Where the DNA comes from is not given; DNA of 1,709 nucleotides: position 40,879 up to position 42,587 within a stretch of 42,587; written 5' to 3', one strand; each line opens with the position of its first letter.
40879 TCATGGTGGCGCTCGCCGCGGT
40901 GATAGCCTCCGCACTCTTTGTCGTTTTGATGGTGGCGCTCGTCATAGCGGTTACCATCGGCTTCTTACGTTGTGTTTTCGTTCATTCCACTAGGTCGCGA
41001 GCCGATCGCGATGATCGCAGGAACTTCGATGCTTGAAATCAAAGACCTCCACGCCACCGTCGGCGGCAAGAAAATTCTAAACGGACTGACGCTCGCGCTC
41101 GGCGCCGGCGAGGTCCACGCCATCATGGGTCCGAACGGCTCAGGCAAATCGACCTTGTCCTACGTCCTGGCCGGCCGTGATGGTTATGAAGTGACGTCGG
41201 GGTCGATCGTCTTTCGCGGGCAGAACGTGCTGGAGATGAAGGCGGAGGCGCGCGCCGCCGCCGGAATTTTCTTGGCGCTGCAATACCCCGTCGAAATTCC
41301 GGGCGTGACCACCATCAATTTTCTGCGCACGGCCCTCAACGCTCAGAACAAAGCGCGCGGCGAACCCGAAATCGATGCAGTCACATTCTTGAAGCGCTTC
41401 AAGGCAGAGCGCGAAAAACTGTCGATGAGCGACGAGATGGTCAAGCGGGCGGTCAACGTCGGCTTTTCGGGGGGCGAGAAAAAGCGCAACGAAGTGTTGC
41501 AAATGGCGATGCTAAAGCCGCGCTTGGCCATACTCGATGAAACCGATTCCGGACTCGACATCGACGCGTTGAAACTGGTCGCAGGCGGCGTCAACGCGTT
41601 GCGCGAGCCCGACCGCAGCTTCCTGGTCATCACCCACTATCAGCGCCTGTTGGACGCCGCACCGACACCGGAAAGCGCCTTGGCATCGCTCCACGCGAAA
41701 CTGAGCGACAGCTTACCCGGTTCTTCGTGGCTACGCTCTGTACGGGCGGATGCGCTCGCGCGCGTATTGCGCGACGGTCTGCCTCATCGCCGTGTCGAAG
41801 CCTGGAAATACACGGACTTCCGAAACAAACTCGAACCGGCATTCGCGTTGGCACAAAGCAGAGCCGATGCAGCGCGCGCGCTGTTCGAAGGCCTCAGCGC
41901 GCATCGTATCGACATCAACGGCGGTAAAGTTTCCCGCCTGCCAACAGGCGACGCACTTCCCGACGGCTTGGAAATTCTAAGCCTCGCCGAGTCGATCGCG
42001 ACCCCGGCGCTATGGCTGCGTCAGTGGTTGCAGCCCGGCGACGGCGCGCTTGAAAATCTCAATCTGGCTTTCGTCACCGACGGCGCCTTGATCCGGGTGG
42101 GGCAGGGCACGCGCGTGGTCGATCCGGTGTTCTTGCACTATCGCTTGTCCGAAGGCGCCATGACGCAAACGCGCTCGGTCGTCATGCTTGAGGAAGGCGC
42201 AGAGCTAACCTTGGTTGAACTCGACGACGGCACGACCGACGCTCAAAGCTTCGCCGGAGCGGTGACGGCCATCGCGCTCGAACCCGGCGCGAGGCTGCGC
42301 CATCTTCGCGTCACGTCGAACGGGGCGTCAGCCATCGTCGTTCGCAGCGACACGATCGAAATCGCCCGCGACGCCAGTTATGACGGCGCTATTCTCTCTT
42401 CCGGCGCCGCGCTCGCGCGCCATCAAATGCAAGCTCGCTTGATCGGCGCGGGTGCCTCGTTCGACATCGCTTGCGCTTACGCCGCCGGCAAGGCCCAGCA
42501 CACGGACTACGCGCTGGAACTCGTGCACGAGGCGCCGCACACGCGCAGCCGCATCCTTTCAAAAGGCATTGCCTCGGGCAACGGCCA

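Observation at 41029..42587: sufC reads straight into sufD: in-frame SufC-SufD fusion missing the SufC C-terminus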

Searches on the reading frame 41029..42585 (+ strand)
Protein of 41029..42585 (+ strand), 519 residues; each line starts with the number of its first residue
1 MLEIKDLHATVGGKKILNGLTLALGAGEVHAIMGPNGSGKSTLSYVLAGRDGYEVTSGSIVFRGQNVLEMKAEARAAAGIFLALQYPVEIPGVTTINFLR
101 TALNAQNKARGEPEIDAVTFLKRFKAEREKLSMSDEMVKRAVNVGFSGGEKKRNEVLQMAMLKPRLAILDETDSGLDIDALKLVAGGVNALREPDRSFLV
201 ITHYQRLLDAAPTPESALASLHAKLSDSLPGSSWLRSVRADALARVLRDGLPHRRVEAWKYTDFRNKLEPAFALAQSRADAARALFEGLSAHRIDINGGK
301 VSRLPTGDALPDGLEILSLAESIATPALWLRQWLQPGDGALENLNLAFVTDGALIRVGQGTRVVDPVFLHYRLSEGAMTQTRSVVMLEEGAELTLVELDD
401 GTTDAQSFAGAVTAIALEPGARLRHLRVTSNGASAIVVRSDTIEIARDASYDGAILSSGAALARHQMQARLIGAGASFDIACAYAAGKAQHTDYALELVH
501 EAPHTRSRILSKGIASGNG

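Call 4: search_protein_families(library=pfam, proteins=[window:41029-42585:+], max_evalue=0.01)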
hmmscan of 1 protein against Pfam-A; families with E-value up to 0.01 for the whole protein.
window:41029-42585:+ (519 aa): 8 families
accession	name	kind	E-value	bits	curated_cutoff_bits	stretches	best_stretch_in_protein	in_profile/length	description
PF01458.23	SUFBD_core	-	5.2e-27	95.2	27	1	375-518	6-147/232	SUF system FeS cluster assembly, SufBD core domain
PF00005.33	ABC_tran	-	6.4e-19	69.4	25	1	17-172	1-135/137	ABC transporter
PF19295.5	SufBD_N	-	5.9e-09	36.3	23.5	1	233-367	24-170/172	SufBD protein N-terminal region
PF02463.25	SMC_N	-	2.7e-06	27.4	40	0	146-211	137-205/220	RecF/RecN/SMC N terminal domain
PF13304.12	AAA_21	-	0.00072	20.1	27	0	30-47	2-19/304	AAA domain, putative AbiEii toxin, Type IV TA system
PF02224.24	Cytidylate_kin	-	0.0037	17.5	26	1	31-71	2-42/211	Cytidylate kinase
PF13671.12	AAA_33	-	0.0051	17.6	27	0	29-74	1-46/143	AAA domain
PF13555.12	AAA_29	-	0.0063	16.7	27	0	27-43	23-38/61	P-loop containing region of AAA domain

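Call 5: search_protein_families(library=ncbifam, proteins=[window:41029-42585:+], max_evalue=0.01)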
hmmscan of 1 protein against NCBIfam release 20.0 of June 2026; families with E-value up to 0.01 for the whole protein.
window:41029-42585:+ (519 aa): 176 families (the best 25 are shown)
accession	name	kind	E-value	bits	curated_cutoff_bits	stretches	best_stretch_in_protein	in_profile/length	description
TIGR01978.1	sufC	equivalog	4.2e-90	301.4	212.8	1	2-210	1-209/243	Fe-S cluster assembly ATPase SufC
NF007134.0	PRK09580.1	equivalog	6.7e-86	287.8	400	1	1-210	1-210/248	Fe-S cluster assembly ATPase SufC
TIGR01981.1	sufD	equivalog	2.1e-27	96.1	222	1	347-518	2-173/275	Fe-S cluster assembly protein SufD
TIGR03411.1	urea_trans_UrtD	equivalog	5.5e-19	68.8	304.1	1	1-204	2-201/242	urea ABC transporter ATP-binding protein UrtD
NF007601.2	PRK10247.1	equivalog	2.3e-18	66.4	292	1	1-205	1-192/204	iron efflux ABC transporter ATP-binding subunit FetA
TIGR04406.1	LPS_export_lptB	equivalog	6.5e-18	64.9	240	1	2-204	2-194/239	LPS export ABC transporter ATP-binding protein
TIGR03864.1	PQQ_ABC_ATP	hypoth_equivalog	8.6e-18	64.6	302.25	1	1-203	1-191/236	ABC transporter, ATP-binding subunit, PQQ-dependent alcohol dehydrogenase system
TIGR03410.1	urea_trans_UrtE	equivalog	9.1e-18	64.6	285.8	1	2-195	1-181/230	urea ABC transporter ATP-binding subunit UrtE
NF000355.4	ribo_prot_ABC_F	equivalog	6.7e-17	61.5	380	1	2-212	3-181/499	ribosomal protection-like ABC-F family protein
TIGR02211.1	LolD_lipo_ex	equivalog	4.4e-16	59.1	307.75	1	15-209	19-206/221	lipoprotein-releasing ABC transporter ATP-binding protein LolD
TIGR03873.1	F420-0_ABC_ATP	hypoth_equivalog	5.8e-16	58.5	372.4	1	2-191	2-183/256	putative F420-0 ABC transporter ATP-binding protein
TIGR02769.1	nickel_nikE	equivalog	1.2e-15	57.7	332.55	1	12-208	22-214/265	nickel import ATP-binding protein NikE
TIGR02857.1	CydD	equivalog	1.6e-15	57.1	435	1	2-210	322-522/529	thiol reductant ABC exporter subunit CydD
NF043075.1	MMSYN1_0197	equivalog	4.3e-15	55.5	550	1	1-205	2-193/341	spermidine/putrescine ABC transporter ATP-binding protein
NF010068.0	PRK13548.1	equivalog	4.8e-15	55.4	261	1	1-201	5-199/261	heme ABC transporter ATP-binding protein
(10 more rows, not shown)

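Call 6: search_solved_structures(query=window:41029-42585:+, show_alignments=3)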
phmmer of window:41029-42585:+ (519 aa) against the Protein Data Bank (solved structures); distinct sequences matched with E-value up to 0.001: 371 (the best 60 are shown).
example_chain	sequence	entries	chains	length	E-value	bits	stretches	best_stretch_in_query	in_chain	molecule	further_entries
11mp_A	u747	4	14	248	7.2e-76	259.2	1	1-210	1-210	Probable ATP-dependent transporter SufC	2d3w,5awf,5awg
2zu0_C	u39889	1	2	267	9.3e-76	258.8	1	1-210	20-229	Probable ATP-dependent transporter sufC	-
2d2e_A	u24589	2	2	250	3.8e-65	223.8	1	2-210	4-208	SufC protein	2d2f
9h78_A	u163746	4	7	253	2e-36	129.2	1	1-212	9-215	Uncharacterized ABC transporter ATP-binding protein MJ0035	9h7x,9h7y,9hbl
7niu_A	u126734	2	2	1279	3.2e-17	65.8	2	12-205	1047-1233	Isoform 2 of Phosphatidylcholine translocator ABCB4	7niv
7zk9_A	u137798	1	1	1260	3.9e-17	65.5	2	15-205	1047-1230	ATP-dependent translocase ABCB1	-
7zk8_A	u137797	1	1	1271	4e-17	65.5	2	15-205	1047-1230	ATP-dependent translocase ABCB1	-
7zk4_A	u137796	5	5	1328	4.5e-17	65.3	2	15-205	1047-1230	ATP-dependent translocase ABCB1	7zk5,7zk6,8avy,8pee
7zka_A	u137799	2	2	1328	4.6e-17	65.3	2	15-205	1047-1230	ATP-dependent translocase ABCB1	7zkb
6q81_A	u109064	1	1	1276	4.6e-17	65.3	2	15-205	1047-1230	P-glycoprotein (ABCB1)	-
6ujt_A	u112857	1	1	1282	4.6e-17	65.3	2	15-205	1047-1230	ATP-dependent translocase ABCB1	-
6ujp_A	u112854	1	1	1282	4.6e-17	65.3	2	15-205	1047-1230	ATP-dependent translocase ABCB1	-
6ujw_A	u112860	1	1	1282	4.6e-17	65.3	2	15-205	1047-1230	ATP-dependent translocase ABCB1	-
6ujs_A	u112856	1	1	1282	4.6e-17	65.3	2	15-205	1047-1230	ATP-dependent translocase ABCB1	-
4m1m_A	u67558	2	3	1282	4.6e-17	65.3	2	15-205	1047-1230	Multidrug resistance protein 1A | ATP-dependent translocase ABCB1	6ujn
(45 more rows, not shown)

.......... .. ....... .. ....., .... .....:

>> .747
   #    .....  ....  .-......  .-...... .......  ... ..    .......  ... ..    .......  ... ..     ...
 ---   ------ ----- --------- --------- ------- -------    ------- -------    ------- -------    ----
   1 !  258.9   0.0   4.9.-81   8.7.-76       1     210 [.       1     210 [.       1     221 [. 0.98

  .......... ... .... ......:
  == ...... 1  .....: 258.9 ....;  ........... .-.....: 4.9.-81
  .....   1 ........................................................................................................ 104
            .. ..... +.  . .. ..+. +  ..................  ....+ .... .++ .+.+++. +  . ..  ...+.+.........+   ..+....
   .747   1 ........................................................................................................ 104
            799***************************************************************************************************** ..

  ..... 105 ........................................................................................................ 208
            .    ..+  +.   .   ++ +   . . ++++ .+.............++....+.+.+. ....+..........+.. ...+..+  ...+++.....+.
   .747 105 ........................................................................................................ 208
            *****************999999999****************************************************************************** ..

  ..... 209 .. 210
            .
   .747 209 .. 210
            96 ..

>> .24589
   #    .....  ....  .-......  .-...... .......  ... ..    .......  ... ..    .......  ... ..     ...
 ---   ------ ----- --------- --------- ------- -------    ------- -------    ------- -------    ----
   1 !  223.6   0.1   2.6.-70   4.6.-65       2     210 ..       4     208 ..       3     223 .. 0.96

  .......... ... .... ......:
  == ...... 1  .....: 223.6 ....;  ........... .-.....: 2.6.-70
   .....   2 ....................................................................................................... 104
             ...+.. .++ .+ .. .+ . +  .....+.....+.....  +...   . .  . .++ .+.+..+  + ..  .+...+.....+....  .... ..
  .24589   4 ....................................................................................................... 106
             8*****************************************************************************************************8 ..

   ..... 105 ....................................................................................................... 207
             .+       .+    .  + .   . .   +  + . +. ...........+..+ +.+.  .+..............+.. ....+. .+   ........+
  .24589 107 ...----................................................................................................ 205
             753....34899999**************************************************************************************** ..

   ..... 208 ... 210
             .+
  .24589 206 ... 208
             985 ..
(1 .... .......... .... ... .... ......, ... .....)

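Call 7: find_homologous_proteins(query=window:41029-42585:+, max_evalue=1e-10)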
Query window:41029-42585:+ (519 aa): 7530 proteins with E <= 1e-10 among 8000 candidates; the best 120 are listed.
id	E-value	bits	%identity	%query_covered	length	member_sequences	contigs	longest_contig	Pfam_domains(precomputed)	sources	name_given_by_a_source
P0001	2.7e-143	496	66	40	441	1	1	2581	PF00005.34,PF02463.26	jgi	jgi:Fe-S cluster assembly ATP-binding protein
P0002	3.7e-136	473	68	40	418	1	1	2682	PF00005.34,PF02463.26,PF13304.13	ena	-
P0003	1.9e-133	464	69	60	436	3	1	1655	PF01458.24,PF19295.6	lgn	-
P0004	3.1e-133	463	71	59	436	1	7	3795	PF01458.24,PF19295.6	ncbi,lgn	ncbi:MAG: Fe-S cluster assembly protein SufD [Micropepsaceae bacterium]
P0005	1.6e-128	448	67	59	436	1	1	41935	PF01458.24,PF19295.6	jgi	jgi:Fe-S cluster assembly protein SufD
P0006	1.7e-128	448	67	58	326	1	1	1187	PF01458.24,PF19295.6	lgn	-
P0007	3.9e-127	443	60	40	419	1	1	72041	PF00005.34,PF02463.26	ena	-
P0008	6.7e-125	436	66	58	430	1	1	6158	PF01458.24,PF19295.6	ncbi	-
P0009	4.5e-122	426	63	59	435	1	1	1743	PF01458.24,PF19295.6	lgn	-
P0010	3.7e-121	423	62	59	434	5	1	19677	PF01458.24,PF19295.6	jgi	-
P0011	4.0e-121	423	64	59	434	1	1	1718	PF01458.24,PF19295.6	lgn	-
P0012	2.0e-120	421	64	60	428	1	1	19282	PF01458.24,PF19295.6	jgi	jgi:Fe-S cluster assembly protein SufD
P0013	2.4e-120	421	62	59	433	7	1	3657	PF01458.24,PF19295.6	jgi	jgi:Fe-S cluster assembly protein SufD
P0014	5.6e-120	420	64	59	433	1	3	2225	PF01458.24,PF19295.6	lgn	-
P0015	1.1e-119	419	63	59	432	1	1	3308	PF01458.24,PF19295.6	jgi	jgi:Fe-S cluster assembly protein SufD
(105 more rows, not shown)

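Call 10: find_related_loci(query=window:41029-42585:+, collection=genome_contigs, flank=6000)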
Query window:41029-42585:+ (519 aa) in genome_contigs; peptide patterns used: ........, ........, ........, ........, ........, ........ (x = any residue, [..] = any of these).
599 stretches matched a pattern (row limit reached: there are more); 588 encode a relative of the query (tblastn E <= 1e-3); the best 80 are kept; 80 distinct loci.
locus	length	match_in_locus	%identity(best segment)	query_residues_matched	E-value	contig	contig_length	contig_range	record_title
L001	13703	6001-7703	69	1-519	4e-140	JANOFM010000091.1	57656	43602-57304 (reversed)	MAG: Alphaproteobacteria bacterium isolate SOY_64_metabat_57 SOY_64_k141_2853753, whole genome shotgun sequence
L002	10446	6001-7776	38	1-514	4e-114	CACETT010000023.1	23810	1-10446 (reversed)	uncultured Alphaproteobacteria bacterium isolate AG-404-I19 genome assembly, contig: AG-404-I19_NODE_23, whole genome sh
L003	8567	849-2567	41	2-518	3e-112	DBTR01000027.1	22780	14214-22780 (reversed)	MAG TPA_asm: Rhodospirillum sp. UBA1311 UBA1311_contig_27701, whole genome shotgun sequence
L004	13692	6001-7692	41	1-514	4e-108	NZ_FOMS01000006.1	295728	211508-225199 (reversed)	Roseivivax sediminis strain YIM D21,KCTC 23444,ACCC 10710, whole genome shotgun sequence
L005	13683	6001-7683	40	1-514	8e-111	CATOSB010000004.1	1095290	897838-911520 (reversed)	MAG: uncultured Rhodobacteraceae bacterium isolate f94b6688-853e-4832-a164-06a7adc5b4b5 genome assembly, contig: contig_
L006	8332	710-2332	40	1-518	7e-108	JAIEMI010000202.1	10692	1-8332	MAG: Rhodospirillaceae bacterium isolate co.spades.CONCOCT.2.5kb_034 c_000000000129, whole genome shotgun sequence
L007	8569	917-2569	41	1-507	6e-108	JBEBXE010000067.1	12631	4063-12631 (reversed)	MAG: Aquamicrobium aerolatum isolate T2.bin.44 NODE_18211_length_12631_cov_29.373728, whole genome shotgun sequence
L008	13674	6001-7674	37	1-518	2e-107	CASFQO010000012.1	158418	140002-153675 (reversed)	uncultured Alphaproteobacteria bacterium isolate SI.O44.metabat-bins.180 genome assembly, contig: SI.O44.metabat-bins.18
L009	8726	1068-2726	39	1-507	2e-106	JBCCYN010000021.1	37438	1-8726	MAG: Pseudomonadota bacterium isolate P01_F01_bin.152 k141_2022198_length_37438_cov_19.1194, whole genome shotgun sequen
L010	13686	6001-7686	40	1-502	2e-106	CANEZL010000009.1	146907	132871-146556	MAG: Methylobacteriaceae bacterium isolate Jr-03apr18-77 genome assembly, contig: Jr-03apr18-C51, whole genome shotgun s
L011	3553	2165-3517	44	1-396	6e-107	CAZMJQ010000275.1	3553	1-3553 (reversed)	MAG TPA_asm: uncultured Propylenella sp. isolate binchicken_co31_394 genome assembly, contig: k141_1768437, whole genome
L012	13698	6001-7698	40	1-517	3e-104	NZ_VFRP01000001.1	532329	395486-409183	Amaricoccus solimangrovi strain HB172011 Contig_1, whole genome shotgun sequence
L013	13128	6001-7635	39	1-519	7e-104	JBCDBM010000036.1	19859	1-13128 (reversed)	MAG: Pseudomonadota bacterium isolate P01_F01_bin.83 k141_2914118_length_19859_cov_12.0000, whole genome shotgun sequenc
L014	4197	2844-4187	45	1-397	6e-103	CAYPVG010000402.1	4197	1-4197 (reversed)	MAG TPA_asm: uncultured Boseongicola sp. isolate binchicken_co339_147 genome assembly, contig: k141_1227434, whole genom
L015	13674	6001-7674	40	1-514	7e-102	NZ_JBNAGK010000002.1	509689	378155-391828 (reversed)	Tropicibacter sp. S64 Scaffold2, whole genome shotgun sequence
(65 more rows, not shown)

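Call 43: predict_structure(alignment_id=A3)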
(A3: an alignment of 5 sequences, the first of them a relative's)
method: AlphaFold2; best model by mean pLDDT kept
length: 287 residues; sequences in the alignment: 5
mean_pLDDT: 76.8   pTM: 0.76
mean pLDDT of the five models: 76.8, 75.7, 75.3, 74.5, 74.5
residues with pLDDT >= 90: 84; 70-90: 137; 50-70: 25; < 50: 41
segments of 3 or more residues with pLDDT < 50: 1-34, 124-126, 285-287
pLDDT, mean of each block of 10 residues (from residue 1): 27 28 30 68 95 96 94 89 83 93 83 78 52 78 85 90 82 70 67 82 86 76 85 91 86 94 91 85 56
secondary structure, 60 per line:
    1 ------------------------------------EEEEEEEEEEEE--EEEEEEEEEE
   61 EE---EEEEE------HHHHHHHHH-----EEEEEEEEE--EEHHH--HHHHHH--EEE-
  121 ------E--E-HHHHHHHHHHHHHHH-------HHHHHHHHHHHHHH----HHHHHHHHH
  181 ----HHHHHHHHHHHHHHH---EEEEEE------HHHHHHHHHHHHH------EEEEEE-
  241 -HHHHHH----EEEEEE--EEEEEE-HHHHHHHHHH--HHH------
elements in order: E37-48 E51-62 E66-70 H77-85 E91-99 H109-114 E117-119 H132-146 H154-167 H172-180 H185-199 E203-208 H215-227 E234-239 H242-247 E252-257 E260-265 H267-276

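Call 44: predict_structure(alignment_id=A4)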
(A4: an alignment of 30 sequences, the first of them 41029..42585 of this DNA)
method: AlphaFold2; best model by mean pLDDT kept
length: 519 residues; sequences in the alignment: 30
mean_pLDDT: 85.2   pTM: 0.65
mean pLDDT of the five models: 85.2, 84.9, 84.4, 84.3, 81.7
residues with pLDDT >= 90: 208; 70-90: 256; 50-70: 52; < 50: 3
segments of 3 or more residues with pLDDT < 50: none
pLDDT, mean of each block of 10 residues (from residue 1): 89 84 84 60 74 89 89 82 62 84 87 94 90 79 70 82 84 60 73 82 58 79 89 91 90 78 79 67 72 93 92 95 81 89 94 97 97 84 97 96 85 98 95 89 98 92 93 98 90 92 97 85
secondary structure, 60 per line:
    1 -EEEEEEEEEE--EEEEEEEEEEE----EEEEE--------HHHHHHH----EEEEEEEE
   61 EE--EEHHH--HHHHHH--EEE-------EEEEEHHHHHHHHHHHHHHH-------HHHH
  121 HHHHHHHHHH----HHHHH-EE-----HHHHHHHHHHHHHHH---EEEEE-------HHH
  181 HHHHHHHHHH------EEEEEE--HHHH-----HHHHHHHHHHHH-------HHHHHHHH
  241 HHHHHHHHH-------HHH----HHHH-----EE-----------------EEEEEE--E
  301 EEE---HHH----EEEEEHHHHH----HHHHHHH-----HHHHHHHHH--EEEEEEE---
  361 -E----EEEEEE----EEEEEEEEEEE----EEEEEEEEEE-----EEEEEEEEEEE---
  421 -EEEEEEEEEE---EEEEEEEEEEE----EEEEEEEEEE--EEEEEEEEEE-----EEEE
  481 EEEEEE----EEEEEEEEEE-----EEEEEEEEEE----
elements in order: E2-11 E14-24 E29-33 H42-48 E53-62 H72-77 E80-82 E90-94 H95-109 H117-130 H135-139 H148-162 E166-170 H178-190 E197-202 H205-208 H214-225 H233-249 H264-267 E292-297 E300-303 E314-318 H319-323 H328-334 H340-348 E351-357 E367-372 E377-387 E392-401 E407-417 E422-431 E435-445 E450-459 E462-471 E477-486 E491-500 E506-515
